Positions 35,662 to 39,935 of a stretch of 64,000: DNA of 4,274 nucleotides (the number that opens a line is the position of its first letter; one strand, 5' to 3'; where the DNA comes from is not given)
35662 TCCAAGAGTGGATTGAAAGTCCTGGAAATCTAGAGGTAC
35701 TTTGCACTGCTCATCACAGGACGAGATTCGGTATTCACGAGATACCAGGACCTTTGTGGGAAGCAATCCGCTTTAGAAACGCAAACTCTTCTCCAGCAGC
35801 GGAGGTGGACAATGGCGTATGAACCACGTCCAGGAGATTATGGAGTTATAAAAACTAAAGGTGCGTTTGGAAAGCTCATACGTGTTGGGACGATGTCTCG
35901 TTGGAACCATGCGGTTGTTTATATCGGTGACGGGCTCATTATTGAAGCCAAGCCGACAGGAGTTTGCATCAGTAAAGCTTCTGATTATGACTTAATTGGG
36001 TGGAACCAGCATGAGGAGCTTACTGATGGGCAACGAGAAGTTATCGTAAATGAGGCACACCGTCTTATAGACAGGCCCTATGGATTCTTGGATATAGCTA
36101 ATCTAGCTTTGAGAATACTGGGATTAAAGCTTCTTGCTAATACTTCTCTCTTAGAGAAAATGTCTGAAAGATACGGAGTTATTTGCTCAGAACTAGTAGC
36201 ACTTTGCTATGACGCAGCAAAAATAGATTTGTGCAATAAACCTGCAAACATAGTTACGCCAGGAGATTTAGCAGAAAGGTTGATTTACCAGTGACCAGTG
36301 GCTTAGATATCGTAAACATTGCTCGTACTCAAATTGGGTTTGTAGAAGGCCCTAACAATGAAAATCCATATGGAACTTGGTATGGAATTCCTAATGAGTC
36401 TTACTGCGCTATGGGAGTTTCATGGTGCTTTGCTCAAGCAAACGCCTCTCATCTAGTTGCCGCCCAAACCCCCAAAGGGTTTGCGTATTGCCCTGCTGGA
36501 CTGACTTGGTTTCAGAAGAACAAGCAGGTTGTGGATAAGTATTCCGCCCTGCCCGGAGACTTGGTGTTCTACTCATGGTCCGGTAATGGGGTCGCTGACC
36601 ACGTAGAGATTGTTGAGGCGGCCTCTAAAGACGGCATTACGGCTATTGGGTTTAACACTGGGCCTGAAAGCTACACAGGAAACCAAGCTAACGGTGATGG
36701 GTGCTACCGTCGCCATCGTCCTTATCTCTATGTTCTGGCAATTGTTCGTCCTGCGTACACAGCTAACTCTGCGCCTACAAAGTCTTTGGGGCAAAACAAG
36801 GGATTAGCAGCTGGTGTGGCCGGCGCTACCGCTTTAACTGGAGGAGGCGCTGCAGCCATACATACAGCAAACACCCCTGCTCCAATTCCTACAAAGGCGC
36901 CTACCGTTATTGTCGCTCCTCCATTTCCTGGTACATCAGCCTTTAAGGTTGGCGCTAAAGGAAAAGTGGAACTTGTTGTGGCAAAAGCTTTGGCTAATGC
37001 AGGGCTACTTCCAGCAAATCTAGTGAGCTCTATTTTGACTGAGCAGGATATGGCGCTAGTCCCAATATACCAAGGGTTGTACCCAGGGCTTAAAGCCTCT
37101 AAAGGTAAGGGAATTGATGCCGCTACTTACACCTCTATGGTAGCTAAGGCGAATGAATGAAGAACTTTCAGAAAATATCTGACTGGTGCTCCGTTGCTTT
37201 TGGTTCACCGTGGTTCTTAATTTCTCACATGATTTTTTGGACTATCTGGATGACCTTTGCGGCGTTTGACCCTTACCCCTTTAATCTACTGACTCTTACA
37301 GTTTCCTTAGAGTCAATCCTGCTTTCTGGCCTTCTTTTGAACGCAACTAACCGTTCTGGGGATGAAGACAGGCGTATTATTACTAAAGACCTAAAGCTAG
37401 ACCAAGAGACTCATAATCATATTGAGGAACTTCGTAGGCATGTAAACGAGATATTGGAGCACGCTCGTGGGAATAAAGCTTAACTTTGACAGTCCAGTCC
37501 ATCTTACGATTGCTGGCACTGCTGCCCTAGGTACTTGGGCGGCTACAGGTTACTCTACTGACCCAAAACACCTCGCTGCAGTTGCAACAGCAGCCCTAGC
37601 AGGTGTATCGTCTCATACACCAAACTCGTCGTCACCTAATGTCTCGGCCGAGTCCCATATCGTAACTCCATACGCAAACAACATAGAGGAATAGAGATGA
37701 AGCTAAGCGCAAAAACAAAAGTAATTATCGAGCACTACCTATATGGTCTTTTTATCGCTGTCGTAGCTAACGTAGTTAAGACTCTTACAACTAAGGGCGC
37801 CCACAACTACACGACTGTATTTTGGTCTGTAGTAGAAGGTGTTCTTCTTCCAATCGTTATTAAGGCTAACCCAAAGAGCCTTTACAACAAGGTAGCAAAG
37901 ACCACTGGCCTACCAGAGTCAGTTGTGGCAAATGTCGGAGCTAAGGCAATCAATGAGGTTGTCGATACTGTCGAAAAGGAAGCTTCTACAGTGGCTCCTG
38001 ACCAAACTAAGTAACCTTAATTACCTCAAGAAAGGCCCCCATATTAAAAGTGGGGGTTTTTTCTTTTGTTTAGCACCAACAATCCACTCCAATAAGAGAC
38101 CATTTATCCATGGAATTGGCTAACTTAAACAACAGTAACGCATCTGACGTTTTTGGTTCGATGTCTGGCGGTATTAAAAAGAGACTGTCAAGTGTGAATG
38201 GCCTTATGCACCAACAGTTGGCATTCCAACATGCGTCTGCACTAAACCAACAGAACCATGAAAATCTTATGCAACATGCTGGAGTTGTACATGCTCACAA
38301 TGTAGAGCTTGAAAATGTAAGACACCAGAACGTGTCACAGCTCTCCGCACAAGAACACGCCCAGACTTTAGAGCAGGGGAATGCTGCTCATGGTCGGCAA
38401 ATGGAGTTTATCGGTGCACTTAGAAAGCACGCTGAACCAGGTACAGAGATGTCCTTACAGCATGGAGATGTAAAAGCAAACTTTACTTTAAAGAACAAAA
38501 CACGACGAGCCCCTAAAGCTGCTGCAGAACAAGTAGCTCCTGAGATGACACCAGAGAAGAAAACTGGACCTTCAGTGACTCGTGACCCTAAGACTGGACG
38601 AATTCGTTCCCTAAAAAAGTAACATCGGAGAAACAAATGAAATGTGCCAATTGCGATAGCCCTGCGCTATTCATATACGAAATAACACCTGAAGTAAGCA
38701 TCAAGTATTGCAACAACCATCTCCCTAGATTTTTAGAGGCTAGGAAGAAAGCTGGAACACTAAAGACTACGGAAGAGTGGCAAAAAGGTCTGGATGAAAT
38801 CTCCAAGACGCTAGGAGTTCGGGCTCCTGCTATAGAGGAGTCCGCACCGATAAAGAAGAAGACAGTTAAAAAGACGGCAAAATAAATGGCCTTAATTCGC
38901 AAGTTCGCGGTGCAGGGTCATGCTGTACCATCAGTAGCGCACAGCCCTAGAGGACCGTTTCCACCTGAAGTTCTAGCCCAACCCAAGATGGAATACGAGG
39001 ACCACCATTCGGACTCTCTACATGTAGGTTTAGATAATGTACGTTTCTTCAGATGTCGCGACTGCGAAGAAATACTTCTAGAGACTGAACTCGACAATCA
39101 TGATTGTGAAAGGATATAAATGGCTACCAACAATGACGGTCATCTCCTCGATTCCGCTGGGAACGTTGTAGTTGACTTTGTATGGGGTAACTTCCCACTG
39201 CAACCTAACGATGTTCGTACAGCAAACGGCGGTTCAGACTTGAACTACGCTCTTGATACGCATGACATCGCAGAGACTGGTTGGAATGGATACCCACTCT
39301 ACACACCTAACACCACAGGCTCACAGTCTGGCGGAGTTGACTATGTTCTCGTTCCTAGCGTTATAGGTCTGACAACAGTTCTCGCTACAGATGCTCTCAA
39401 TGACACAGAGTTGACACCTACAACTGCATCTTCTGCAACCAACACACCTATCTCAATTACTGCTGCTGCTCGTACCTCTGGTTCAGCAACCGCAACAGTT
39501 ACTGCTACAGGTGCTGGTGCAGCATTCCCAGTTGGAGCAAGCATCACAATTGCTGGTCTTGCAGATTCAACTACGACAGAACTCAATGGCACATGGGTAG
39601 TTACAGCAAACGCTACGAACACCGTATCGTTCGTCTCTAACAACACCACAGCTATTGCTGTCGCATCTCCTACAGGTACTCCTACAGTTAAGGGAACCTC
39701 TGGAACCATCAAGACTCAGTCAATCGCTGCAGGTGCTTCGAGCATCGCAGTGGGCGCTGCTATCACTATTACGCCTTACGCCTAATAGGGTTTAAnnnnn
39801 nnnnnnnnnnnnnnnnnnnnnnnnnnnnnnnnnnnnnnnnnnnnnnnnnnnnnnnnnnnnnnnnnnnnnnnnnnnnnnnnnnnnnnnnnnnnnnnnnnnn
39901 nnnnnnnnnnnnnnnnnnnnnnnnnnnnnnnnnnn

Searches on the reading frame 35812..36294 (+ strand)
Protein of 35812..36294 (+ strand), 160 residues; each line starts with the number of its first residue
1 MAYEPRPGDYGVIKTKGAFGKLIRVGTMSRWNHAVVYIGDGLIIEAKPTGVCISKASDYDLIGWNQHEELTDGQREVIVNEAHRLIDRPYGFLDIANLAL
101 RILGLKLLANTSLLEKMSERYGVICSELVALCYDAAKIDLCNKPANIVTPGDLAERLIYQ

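Call 38: search_protein_families(library=pfam, proteins=[window:35812-36294:+], max_evalue=0.01)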
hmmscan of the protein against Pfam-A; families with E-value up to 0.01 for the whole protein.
window:35812-36294:+ (160 aa): 1 family
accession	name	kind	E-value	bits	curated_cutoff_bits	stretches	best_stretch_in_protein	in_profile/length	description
PF00877.26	NLPC_P60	-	0.00091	19.6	23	1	14-55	48-90/105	NlpC/P60 family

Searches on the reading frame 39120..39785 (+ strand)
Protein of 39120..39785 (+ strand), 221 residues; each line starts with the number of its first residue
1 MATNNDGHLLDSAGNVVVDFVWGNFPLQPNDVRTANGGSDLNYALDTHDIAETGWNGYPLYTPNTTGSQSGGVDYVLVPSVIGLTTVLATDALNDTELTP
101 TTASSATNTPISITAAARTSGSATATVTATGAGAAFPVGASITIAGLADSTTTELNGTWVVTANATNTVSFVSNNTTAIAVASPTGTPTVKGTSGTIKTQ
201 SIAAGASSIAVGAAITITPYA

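Call 38: search_protein_families(library=pfam, proteins=[window:39120-39785:+], max_evalue=0.01)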
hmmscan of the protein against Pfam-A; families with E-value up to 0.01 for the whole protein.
window:39120-39785:+ (221 aa): 1 family
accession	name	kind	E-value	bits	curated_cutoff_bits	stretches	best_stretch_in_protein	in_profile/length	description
PF03793.24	PASTA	-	4.3e-05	23.8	23.2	0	76-144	1-60/64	PASTA domain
